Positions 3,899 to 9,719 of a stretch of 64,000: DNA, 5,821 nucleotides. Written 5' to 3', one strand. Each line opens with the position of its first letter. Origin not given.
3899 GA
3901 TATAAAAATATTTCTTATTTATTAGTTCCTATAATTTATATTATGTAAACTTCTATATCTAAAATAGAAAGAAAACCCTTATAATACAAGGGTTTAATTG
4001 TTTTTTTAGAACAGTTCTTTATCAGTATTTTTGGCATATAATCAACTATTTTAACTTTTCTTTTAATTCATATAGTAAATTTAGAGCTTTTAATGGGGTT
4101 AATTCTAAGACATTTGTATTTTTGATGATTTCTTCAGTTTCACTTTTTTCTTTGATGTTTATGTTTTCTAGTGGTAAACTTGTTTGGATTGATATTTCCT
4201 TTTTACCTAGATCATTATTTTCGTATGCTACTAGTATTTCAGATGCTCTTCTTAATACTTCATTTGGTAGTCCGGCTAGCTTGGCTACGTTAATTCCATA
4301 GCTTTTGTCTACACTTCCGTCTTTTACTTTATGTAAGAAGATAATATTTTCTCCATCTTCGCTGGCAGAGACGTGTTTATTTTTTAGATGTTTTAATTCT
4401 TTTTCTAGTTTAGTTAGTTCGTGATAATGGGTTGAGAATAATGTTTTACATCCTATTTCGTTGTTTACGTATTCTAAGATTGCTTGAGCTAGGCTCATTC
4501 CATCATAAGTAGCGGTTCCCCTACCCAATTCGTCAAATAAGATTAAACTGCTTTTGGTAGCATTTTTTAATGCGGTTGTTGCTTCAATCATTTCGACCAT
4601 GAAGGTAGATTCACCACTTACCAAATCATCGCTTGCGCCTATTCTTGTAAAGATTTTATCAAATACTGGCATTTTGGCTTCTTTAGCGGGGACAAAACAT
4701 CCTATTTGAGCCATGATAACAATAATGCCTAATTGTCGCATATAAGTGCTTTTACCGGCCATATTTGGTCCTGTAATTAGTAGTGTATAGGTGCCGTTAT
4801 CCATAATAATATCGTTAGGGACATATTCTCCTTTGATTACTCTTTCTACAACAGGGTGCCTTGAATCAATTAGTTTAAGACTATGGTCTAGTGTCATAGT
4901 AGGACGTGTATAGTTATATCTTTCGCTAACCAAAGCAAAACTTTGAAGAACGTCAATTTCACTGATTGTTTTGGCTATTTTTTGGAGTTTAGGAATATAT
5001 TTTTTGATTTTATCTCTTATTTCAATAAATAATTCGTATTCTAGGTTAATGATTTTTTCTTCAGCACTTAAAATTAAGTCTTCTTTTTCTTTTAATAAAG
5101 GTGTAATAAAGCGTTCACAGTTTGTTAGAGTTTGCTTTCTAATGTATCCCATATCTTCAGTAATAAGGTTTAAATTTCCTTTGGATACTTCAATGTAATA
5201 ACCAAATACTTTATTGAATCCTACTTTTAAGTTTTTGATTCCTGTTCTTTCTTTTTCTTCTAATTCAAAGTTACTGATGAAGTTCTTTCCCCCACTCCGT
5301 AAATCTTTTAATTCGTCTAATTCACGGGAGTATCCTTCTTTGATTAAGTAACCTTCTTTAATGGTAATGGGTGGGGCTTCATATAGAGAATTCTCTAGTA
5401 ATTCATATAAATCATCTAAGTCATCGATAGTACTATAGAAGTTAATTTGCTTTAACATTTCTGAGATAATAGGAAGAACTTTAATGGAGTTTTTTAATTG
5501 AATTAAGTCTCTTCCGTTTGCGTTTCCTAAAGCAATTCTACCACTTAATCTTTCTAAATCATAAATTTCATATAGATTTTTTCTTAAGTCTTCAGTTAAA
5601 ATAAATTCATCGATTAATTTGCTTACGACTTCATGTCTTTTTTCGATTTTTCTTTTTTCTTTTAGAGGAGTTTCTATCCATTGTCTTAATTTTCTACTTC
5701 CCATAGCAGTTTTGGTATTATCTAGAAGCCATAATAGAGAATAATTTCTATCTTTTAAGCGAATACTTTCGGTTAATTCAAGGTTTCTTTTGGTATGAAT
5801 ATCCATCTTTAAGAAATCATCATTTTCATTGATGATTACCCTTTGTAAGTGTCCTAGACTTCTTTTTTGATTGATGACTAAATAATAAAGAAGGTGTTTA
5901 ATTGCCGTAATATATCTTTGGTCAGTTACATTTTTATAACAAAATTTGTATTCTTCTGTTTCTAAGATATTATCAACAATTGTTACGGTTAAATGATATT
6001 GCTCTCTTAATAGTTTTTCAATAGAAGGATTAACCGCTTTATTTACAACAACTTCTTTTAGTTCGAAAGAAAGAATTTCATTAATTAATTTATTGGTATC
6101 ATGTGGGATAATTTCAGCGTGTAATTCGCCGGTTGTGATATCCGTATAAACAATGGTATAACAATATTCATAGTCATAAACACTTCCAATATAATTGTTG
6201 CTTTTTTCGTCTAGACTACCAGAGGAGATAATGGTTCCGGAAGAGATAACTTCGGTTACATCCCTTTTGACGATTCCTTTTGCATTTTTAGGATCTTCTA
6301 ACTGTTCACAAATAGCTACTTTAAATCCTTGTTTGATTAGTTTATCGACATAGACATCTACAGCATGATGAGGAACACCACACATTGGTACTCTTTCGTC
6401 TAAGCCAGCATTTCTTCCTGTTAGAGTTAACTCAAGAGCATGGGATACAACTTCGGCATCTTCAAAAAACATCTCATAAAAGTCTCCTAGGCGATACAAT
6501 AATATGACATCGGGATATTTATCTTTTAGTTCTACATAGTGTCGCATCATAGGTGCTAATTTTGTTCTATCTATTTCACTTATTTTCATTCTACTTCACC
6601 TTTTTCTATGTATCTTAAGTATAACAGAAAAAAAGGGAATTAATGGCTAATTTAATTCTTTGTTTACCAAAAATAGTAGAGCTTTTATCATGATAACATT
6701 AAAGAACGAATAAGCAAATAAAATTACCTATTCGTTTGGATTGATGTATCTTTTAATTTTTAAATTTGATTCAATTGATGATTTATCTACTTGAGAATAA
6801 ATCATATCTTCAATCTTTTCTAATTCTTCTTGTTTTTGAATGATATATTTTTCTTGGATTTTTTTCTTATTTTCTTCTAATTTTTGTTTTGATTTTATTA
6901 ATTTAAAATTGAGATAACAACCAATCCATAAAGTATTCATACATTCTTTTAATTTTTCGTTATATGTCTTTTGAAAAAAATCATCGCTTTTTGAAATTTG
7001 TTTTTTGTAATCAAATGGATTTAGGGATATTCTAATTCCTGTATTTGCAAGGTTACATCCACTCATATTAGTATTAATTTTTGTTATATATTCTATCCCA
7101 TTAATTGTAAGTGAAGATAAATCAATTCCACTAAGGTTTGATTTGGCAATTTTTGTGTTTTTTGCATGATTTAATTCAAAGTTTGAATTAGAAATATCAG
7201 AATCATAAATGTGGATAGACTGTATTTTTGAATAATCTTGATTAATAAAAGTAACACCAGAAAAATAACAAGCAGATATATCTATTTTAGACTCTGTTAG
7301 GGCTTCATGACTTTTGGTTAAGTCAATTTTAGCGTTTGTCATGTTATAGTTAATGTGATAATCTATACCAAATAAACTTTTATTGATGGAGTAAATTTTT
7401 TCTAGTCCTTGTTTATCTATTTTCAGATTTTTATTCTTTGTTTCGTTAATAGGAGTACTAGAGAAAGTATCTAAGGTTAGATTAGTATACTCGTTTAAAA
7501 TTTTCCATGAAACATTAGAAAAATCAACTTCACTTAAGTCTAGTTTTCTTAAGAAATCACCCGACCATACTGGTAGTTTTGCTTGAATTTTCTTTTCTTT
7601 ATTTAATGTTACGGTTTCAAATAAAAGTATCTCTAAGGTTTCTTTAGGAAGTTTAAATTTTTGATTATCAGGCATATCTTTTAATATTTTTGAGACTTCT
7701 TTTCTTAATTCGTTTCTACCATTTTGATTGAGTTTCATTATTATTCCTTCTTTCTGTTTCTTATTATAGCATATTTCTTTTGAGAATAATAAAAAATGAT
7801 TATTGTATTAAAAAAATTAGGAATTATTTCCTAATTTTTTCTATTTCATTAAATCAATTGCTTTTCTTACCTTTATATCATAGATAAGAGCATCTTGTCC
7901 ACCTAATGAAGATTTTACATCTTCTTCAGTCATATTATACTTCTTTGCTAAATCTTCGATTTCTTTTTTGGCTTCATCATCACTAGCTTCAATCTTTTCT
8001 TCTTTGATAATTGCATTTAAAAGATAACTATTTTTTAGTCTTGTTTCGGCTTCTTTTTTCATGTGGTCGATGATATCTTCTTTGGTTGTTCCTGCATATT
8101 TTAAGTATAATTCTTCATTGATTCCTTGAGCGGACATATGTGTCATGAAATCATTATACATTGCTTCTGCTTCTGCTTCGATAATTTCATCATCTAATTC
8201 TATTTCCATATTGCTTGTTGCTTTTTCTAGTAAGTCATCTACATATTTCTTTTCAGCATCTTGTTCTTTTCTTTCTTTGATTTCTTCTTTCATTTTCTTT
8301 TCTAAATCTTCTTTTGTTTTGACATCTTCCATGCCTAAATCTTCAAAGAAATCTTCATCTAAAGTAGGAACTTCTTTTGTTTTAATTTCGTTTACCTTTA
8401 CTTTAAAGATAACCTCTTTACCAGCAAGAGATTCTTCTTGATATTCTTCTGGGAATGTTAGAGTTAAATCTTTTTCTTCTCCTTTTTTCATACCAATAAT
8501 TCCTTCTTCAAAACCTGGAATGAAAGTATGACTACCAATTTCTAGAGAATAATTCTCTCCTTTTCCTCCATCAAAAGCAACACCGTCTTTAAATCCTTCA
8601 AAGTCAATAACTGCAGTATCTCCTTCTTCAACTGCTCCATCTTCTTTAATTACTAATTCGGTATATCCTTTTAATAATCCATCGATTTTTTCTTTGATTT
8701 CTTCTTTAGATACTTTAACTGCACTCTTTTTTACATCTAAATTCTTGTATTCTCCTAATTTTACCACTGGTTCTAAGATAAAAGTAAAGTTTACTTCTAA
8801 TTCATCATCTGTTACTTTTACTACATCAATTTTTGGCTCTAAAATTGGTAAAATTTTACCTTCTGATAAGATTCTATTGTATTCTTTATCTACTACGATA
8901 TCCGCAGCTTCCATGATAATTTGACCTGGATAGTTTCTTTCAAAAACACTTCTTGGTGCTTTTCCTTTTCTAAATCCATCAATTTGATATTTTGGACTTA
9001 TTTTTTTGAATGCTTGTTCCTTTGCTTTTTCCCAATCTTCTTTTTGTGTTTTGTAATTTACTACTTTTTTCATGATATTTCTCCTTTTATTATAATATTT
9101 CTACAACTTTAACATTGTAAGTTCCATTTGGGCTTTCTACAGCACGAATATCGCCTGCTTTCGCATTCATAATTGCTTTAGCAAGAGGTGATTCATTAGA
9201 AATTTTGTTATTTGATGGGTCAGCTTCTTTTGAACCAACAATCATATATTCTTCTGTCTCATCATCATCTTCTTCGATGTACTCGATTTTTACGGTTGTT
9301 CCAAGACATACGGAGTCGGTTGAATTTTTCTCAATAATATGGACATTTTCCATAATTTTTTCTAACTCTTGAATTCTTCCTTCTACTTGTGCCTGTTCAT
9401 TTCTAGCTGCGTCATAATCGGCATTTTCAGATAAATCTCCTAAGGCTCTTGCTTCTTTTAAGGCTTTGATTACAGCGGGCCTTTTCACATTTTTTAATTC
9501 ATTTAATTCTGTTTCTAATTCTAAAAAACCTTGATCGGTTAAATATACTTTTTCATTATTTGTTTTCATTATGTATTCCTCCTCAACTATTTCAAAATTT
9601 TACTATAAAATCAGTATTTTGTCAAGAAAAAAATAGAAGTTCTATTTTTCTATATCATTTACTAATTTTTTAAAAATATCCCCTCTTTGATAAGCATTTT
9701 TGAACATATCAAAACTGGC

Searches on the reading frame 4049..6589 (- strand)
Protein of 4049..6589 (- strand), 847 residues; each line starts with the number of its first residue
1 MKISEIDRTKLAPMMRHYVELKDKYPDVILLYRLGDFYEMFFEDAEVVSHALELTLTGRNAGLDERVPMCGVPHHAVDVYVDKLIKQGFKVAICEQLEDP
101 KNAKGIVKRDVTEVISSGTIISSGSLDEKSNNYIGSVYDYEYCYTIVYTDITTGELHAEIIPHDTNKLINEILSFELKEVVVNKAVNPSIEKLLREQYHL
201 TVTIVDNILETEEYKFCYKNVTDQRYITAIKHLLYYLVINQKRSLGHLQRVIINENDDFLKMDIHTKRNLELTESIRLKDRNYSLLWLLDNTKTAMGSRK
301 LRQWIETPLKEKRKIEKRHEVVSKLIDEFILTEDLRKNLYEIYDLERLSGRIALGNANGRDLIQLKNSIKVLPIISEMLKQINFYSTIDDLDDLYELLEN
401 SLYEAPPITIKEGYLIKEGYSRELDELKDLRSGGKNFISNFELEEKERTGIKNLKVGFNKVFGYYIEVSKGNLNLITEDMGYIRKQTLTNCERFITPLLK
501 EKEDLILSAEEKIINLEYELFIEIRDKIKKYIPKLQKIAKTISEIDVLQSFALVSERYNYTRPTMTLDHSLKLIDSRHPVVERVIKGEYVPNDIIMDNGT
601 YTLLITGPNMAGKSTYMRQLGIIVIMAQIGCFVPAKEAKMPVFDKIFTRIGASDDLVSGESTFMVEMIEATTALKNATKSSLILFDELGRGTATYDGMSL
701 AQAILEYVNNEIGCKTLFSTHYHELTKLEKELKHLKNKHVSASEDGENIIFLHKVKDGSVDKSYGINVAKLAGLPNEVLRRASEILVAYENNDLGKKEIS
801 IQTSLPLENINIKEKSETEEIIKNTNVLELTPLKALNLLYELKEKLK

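Call 10: search_protein_families(library=pfam, proteins=[window:4049-6589:-], max_evalue=0.00001)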
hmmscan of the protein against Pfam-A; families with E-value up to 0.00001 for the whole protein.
window:4049-6589:- (847 aa): 5 families
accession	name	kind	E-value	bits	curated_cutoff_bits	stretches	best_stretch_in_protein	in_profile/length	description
PF00488.27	MutS_V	-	1e-84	283.6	30.2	1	604-786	2-184/188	MutS domain V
PF05192.23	MutS_III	-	7.5e-52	176.9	34.1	1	265-552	1-194/194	MutS domain III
PF01624.25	MutS_I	-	1.2e-43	148.3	20.6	1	13-122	2-111/113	MutS domain I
PF05190.23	MutS_IV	-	5.5e-26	91.1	22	1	419-512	1-92/92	MutS family domain IV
PF05188.22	MutS_II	-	1.3e-07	32.5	25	1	132-249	1-133/133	MutS domain II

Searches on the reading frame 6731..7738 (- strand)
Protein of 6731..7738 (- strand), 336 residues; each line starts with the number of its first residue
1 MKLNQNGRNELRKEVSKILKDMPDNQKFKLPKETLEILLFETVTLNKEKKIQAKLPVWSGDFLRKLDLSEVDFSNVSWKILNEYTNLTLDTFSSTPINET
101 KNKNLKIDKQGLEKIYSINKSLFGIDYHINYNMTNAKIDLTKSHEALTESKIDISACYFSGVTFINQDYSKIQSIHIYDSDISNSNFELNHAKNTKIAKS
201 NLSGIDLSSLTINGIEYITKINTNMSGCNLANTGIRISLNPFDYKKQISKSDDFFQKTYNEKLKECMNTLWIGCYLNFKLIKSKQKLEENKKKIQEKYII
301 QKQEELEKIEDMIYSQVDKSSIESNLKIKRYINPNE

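Call 10: search_protein_families(library=pfam, proteins=[window:6731-7738:-], max_evalue=0.00001)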
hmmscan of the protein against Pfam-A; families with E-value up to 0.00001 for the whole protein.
window:6731-7738:- (336 aa): 0 families

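Call 46: search_protein_families(library=pfam, proteins=[window:6731-7738:-], max_evalue=0.1)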
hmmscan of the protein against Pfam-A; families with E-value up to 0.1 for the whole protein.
window:6731-7738:- (336 aa): 2 families
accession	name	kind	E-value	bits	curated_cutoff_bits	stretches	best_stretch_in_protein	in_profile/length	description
PF00805.28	Pentapeptide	-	0.0021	18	20.2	0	180-208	11-39/40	Pentapeptide repeats (8 copies)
PF13599.13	Pentapeptide_4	-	0.0066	16.9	38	1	154-216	18-77/78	Pentapeptide repeat region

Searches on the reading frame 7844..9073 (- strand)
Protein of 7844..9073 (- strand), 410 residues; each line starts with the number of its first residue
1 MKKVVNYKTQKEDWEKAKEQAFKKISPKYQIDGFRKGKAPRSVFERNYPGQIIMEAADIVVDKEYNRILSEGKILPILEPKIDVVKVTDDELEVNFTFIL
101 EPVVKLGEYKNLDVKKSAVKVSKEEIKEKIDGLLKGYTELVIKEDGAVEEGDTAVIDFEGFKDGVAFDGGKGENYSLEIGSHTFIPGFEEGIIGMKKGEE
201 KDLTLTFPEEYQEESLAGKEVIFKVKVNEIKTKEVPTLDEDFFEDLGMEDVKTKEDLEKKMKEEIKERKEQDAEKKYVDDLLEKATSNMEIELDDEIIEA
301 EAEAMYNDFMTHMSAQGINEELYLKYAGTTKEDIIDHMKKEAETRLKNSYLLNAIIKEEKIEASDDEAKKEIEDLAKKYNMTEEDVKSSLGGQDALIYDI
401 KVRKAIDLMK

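Call 10: search_protein_families(library=pfam, proteins=[window:7844-9073:-], max_evalue=0.00001)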
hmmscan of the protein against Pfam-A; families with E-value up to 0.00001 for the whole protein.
window:7844-9073:- (410 aa): 3 families
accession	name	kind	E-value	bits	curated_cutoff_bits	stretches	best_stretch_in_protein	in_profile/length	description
PF05697.18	Trigger_N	-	1.8e-30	106.6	22.2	1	2-131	12-142/144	Bacterial trigger factor protein (TF)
PF05698.19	Trigger_C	-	2.1e-28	99.9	22.7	1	255-408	3-159/162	Bacterial trigger factor protein (TF) C-terminus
PF00254.34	FKBP_C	-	5.3e-19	68.8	21.1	1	147-227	4-93/94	FKBP-type peptidyl-prolyl cis-trans isomerase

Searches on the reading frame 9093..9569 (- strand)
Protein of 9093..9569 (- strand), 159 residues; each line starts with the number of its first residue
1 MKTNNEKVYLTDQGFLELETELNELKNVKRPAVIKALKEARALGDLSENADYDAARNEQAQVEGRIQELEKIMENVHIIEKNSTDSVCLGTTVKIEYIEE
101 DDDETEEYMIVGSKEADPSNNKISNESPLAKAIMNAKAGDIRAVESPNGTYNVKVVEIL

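Call 10: search_protein_families(library=pfam, proteins=[window:9093-9569:-], max_evalue=0.00001)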
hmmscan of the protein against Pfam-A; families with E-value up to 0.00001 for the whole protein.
window:9093-9569:- (159 aa): 2 families
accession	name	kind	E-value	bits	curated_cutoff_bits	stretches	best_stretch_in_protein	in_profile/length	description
PF03449.20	GreA_GreB_N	-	5.6e-29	100.6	24.5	1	8-78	1-71/71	Transcription elongation factor, N-terminal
PF01272.25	GreA_GreB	-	2.9e-23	82.1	26.9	1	83-158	2-75/77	Transcription elongation factor, GreA/GreB, C-term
